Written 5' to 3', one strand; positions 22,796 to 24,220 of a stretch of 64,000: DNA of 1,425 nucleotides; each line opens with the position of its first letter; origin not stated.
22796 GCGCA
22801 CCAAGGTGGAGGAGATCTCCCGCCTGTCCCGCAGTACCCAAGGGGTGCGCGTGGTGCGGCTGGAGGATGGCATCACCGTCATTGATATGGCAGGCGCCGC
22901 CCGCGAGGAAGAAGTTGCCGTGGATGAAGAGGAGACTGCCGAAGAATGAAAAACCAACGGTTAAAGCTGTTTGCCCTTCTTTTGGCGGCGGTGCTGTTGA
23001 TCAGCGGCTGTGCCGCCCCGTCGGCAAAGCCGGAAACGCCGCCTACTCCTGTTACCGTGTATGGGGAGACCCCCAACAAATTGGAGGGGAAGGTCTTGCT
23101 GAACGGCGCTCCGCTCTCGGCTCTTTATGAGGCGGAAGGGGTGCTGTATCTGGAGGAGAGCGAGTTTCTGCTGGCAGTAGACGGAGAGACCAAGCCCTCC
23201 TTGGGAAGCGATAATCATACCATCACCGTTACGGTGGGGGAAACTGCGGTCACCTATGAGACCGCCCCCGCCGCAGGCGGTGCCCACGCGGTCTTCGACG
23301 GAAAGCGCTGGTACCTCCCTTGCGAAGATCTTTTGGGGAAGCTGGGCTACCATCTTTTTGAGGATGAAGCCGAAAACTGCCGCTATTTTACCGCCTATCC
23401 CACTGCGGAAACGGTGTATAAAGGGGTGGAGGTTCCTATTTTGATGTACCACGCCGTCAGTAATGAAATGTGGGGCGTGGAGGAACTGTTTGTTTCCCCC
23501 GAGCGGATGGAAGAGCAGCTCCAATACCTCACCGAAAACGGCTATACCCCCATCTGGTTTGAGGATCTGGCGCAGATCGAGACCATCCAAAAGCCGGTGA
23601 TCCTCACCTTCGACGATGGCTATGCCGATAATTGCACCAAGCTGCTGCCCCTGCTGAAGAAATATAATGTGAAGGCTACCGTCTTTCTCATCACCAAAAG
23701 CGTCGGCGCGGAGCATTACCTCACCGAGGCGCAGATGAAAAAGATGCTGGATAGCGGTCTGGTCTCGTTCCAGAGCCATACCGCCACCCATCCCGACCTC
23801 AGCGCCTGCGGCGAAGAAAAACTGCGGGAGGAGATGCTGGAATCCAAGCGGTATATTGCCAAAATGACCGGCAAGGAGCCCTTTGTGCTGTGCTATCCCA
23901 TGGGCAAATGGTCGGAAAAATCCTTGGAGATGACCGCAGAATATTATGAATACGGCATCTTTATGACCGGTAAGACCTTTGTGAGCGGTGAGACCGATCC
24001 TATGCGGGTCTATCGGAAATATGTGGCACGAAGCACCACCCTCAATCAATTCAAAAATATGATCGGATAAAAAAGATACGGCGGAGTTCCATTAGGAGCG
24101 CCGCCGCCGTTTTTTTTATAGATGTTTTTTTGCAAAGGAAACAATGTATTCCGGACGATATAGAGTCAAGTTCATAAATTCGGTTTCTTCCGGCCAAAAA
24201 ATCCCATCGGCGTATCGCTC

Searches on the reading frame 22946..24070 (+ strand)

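Call 6: search_protein_families(library=pfam, proteins=[window:22946-24070:+])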
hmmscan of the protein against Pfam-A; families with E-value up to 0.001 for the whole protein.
window:22946-24070:+ (374 aa): 2 families
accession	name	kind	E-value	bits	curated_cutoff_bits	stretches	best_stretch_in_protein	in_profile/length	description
PF01522.26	Polysacc_deac_1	-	1.4e-32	112.7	23.1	1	212-332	3-118/124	Polysaccharide deacetylase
PF03065.20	Glyco_hydro_57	-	4.9e-05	23.2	21.2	1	263-357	93-188/291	Glycosyl hydrolase family 57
